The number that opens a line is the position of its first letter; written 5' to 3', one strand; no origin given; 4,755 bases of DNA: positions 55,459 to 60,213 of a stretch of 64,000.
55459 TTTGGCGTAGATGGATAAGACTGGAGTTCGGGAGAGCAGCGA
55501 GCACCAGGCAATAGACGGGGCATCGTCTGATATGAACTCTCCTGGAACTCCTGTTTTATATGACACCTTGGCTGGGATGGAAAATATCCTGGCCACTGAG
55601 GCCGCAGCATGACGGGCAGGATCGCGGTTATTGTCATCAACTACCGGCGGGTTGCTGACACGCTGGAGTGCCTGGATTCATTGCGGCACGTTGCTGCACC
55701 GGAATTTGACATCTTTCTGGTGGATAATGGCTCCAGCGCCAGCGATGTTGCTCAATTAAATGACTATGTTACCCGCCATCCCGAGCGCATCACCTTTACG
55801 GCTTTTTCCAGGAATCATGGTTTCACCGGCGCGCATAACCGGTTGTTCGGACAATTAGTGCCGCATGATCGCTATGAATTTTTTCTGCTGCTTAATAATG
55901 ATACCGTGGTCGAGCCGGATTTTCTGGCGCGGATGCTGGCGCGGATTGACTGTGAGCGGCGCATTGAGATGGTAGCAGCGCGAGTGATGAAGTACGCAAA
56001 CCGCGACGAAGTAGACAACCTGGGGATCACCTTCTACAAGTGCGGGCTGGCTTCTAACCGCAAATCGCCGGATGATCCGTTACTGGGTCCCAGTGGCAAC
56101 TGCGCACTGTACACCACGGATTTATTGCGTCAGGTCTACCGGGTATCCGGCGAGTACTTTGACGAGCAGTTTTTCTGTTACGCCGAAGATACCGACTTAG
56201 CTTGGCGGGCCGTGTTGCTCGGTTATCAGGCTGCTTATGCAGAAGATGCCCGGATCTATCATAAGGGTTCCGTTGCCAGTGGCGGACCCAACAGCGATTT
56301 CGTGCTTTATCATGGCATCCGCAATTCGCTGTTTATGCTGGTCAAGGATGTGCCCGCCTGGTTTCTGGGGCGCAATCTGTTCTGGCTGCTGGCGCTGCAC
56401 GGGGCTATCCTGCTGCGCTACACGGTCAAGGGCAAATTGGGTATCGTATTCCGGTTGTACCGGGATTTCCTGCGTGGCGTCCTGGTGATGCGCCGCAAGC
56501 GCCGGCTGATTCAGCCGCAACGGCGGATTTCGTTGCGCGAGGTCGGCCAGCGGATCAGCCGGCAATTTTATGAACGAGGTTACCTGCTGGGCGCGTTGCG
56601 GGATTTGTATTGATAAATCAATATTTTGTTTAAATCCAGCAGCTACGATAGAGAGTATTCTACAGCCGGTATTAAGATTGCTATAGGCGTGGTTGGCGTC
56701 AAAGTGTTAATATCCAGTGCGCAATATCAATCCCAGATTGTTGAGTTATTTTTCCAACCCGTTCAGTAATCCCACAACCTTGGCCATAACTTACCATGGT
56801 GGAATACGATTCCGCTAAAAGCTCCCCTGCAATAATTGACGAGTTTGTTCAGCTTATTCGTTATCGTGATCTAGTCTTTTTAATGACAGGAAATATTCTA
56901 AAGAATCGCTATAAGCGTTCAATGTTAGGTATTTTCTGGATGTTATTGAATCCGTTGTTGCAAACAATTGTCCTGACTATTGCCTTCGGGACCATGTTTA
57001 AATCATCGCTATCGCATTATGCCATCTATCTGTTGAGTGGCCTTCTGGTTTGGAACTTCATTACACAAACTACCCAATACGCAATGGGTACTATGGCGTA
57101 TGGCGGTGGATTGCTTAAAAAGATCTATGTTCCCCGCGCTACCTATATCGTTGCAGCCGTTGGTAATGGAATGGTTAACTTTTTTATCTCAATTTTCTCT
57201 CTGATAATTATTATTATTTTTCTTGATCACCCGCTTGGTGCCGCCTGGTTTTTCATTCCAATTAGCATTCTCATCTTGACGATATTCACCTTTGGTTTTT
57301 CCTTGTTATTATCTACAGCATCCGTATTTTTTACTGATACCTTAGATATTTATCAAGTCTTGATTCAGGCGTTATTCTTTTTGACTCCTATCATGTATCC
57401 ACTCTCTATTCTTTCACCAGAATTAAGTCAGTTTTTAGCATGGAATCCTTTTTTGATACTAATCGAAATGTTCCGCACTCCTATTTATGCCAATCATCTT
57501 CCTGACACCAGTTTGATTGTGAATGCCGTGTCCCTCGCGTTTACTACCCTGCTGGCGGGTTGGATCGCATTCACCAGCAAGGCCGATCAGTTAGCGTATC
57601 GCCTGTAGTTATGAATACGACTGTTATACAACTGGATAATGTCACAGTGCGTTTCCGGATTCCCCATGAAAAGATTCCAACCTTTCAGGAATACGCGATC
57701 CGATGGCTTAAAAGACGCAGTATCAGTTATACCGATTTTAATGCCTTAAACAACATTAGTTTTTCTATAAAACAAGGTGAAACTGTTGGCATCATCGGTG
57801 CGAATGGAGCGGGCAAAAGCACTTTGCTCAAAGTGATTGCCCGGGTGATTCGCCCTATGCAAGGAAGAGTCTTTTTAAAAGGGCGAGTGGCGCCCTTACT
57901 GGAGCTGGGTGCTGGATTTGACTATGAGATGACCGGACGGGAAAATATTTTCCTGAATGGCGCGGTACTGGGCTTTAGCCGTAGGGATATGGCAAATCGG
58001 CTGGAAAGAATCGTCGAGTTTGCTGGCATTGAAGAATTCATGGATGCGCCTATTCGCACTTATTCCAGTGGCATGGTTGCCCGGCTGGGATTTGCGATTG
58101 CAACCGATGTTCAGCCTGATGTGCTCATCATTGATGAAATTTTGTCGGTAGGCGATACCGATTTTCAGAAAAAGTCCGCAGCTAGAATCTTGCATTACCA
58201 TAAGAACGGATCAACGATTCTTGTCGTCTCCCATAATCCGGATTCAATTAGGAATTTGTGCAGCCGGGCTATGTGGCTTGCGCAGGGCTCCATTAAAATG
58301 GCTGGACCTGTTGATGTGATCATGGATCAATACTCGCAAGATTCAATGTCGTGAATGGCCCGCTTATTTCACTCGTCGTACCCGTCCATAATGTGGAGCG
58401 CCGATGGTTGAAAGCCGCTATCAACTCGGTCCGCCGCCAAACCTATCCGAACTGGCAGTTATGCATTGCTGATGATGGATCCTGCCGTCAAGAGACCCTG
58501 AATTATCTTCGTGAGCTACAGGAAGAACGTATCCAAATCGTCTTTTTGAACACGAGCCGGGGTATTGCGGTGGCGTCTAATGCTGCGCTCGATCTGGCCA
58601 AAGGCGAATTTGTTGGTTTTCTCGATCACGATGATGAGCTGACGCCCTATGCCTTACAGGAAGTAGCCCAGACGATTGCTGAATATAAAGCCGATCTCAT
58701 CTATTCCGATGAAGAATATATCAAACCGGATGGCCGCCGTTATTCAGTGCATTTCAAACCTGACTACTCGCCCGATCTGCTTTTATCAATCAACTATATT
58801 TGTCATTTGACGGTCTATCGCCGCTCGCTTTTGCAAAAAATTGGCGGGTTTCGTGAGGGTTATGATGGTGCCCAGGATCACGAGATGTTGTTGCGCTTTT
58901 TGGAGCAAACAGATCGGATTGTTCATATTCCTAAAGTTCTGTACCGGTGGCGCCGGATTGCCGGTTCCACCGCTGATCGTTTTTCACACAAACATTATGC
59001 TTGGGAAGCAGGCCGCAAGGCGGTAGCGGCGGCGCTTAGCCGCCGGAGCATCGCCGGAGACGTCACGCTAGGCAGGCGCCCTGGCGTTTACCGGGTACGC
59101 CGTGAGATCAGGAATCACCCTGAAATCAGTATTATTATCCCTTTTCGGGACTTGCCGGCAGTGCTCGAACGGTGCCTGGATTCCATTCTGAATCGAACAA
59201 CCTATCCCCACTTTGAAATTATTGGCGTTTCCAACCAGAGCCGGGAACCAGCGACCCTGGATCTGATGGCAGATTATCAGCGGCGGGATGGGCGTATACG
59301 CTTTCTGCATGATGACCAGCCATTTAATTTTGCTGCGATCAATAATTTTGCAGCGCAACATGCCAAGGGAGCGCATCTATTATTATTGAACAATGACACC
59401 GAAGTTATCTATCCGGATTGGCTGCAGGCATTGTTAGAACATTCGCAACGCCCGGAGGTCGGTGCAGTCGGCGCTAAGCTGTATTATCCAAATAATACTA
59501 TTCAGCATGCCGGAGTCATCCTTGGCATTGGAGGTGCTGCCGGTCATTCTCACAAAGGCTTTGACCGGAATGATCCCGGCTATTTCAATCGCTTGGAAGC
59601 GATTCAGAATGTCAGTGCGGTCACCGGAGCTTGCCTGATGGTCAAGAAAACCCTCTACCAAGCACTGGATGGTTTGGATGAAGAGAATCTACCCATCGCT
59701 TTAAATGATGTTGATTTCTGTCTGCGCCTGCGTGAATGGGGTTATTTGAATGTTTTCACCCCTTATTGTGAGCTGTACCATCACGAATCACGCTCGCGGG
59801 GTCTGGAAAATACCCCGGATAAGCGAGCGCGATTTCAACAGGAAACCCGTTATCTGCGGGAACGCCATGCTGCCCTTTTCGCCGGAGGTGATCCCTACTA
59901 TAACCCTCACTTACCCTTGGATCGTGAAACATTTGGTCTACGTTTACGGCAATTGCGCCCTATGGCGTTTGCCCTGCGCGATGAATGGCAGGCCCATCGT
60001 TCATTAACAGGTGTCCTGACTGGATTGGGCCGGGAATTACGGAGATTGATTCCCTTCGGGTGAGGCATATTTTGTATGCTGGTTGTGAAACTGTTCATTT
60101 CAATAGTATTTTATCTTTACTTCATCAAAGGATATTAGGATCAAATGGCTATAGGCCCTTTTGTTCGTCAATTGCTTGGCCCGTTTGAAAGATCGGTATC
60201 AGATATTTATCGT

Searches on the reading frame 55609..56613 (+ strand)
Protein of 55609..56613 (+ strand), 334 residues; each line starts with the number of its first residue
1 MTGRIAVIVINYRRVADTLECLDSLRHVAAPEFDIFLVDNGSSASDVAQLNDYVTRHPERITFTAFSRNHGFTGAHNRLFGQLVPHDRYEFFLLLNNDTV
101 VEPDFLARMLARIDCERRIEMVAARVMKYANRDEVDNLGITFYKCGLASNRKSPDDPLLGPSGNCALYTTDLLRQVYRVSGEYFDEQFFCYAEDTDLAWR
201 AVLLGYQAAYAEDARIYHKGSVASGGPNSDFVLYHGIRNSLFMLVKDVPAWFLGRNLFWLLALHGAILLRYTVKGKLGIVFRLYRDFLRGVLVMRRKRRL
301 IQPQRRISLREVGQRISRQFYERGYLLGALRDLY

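Call 34: search_protein_families(library=pfam, proteins=[window:55609-56613:+], max_evalue=0.001)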
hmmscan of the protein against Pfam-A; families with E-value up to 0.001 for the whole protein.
window:55609-56613:+ (334 aa): 3 families
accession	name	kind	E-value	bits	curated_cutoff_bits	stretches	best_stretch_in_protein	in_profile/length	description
PF00535.33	Glycos_transf_2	-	1.2e-15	58.3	23.3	1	7-175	2-166/168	Glycosyl transferase family 2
PF13641.12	Glyco_tranf_2_3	-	2.2e-14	54.5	27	1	4-218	2-211/230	Glycosyltransferase like family 2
PF13632.12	Glyco_trans_2_3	-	7.2e-09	36.2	27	1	92-219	2-124/198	Glycosyl transferase family group 2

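Call 36: find_encoding_contigs(protein=window:55609-56613:+, flank=10000, max_places=6)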
Protein window:55609-56613:+ (334 aa): 12 contigs read that carry it; 6 places shown.
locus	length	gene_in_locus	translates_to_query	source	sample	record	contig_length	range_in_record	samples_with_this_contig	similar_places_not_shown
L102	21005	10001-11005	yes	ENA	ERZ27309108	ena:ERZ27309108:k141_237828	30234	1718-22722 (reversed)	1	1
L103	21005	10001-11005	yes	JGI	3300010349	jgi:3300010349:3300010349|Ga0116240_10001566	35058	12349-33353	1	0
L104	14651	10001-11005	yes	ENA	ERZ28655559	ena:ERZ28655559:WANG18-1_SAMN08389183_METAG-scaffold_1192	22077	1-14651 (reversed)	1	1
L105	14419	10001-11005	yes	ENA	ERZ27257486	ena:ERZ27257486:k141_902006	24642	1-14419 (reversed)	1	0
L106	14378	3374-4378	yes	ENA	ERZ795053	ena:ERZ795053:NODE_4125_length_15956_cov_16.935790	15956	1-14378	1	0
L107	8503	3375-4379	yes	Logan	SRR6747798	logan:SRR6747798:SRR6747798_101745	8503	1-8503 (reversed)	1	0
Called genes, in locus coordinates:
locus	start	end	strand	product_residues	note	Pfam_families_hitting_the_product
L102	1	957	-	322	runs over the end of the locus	PF01073:3Beta_HSD, PF01370:Epimerase, PF02719:Polysacc_synt_2, PF04321:RmlD_sub_bind, PF13460:NAD_binding_10 (weak), PF16363:GDP_Man_Dehyd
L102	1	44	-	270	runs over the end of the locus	PF22624:AASDHPPT_N, PF01648:ACPS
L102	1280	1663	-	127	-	-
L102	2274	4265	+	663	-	PF09335:VTT_dom, PF01569:PAP2, PF14067:LssY_C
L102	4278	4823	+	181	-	PF00857:Isochorismatase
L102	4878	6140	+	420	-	PF04551:GcpE, PF26540:GcpE_C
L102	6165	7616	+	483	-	PF03448:MgtE_N, PF00571:CBS (weak), PF01769:MgtE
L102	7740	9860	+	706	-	PF03065:Glyco_hydro_57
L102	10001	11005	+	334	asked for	PF00535:Glycos_transf_2, PF13641:Glyco_tranf_2_3, PF13632:Glyco_trans_2_3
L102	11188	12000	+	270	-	PF01061:ABC2_membrane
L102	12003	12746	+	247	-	PF00005:ABC_tran, PF13304:AAA_21 (faint)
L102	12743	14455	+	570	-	PF00535:Glycos_transf_2, PF10111:Glyco_tranf_2_2, PF13506:Glyco_transf_21 (faint), PF13632:Glyco_trans_2_3 (faint), PF00535:Glycos_transf_2, PF13641:Glyco_tranf_2_3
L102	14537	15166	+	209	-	PF05401:NodS (weak), PF13489:Methyltransf_23, PF02353:CMAS (weak), PF05175:MTS (weak), PF13847:Methyltransf_31, PF08241:Methyltransf_11, PF08242:Methyltransf_12, PF13649:Methyltransf_25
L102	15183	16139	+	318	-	PF00535:Glycos_transf_2, PF10111:Glyco_tranf_2_2, PF13641:Glyco_tranf_2_3 (weak)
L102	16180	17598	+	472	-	PF01209:Ubie_methyltran (weak), PF13489:Methyltransf_23, PF13847:Methyltransf_31, PF08241:Methyltransf_11, PF08242:Methyltransf_12, PF13649:Methyltransf_25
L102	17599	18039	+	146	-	PF04138:GtrA_DPMS_TM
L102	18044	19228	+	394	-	PF00535:Glycos_transf_2, PF26629:GT2_TM_C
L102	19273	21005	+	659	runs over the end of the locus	-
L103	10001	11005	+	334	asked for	PF00535:Glycos_transf_2, PF13641:Glyco_tranf_2_3, PF13632:Glyco_trans_2_3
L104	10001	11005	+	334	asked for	PF00535:Glycos_transf_2, PF13641:Glyco_tranf_2_3, PF13632:Glyco_trans_2_3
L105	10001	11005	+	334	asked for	PF00535:Glycos_transf_2, PF13641:Glyco_tranf_2_3, PF13632:Glyco_trans_2_3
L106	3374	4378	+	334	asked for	PF00535:Glycos_transf_2, PF13641:Glyco_tranf_2_3, PF13632:Glyco_trans_2_3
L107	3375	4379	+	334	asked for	PF00535:Glycos_transf_2, PF13641:Glyco_tranf_2_3, PF13632:Glyco_trans_2_3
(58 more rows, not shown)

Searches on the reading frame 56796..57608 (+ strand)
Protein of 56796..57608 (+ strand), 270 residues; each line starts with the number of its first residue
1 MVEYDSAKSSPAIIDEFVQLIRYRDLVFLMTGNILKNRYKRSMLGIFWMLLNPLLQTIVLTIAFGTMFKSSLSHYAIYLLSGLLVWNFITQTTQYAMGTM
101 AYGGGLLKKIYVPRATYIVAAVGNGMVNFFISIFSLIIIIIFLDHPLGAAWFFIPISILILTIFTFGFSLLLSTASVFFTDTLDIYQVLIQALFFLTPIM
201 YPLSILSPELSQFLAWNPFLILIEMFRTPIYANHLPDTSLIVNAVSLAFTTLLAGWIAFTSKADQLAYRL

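Call 34: search_protein_families(library=pfam, proteins=[window:56796-57608:+], max_evalue=0.001)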
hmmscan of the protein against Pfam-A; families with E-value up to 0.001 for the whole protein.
window:56796-57608:+ (270 aa): 1 family
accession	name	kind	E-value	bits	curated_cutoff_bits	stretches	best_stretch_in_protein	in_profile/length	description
PF01061.29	ABC2_membrane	-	8.1e-13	48.8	26.9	1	28-228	4-208/211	ABC-2 type transporter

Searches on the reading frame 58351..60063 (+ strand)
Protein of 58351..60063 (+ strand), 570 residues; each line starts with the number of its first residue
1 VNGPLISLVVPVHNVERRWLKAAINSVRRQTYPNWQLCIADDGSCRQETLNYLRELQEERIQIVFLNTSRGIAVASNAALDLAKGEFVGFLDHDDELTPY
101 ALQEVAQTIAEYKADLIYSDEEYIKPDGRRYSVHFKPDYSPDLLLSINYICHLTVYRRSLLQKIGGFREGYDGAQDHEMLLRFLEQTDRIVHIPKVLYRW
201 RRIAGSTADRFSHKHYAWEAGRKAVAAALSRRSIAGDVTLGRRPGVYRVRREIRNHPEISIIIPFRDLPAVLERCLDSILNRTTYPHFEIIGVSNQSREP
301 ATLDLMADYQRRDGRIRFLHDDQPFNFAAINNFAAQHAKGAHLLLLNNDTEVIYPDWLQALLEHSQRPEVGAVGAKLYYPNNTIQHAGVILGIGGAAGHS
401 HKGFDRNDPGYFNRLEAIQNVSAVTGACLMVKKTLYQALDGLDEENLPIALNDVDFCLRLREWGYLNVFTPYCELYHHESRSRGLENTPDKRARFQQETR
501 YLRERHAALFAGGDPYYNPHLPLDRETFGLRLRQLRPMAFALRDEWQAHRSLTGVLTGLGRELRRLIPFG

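Call 34: search_protein_families(library=pfam, proteins=[window:58351-60063:+], max_evalue=0.001)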
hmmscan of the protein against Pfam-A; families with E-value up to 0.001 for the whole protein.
window:58351-60063:+ (570 aa): 5 families
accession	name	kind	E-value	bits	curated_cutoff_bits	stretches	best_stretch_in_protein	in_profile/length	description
PF00535.33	Glycos_transf_2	-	9.5e-50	169.2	23.3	2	7-164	1-167/168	Glycosyl transferase family 2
PF13641.12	Glyco_tranf_2_3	-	2.6e-21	77.1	27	2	257-482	1-216/230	Glycosyltransferase like family 2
PF10111.15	Glyco_tranf_2_2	-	3.1e-16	60.1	27.3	1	7-201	1-218/276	Glycosyltransferase like family 2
PF13632.12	Glyco_trans_2_3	-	1.1e-07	32.3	27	0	343-502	2-140/198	Glycosyl transferase family group 2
PF13712.12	Glyco_tranf_2_5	-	0.0005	20.3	27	0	328-498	42-209/210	Glycosyltransferase like family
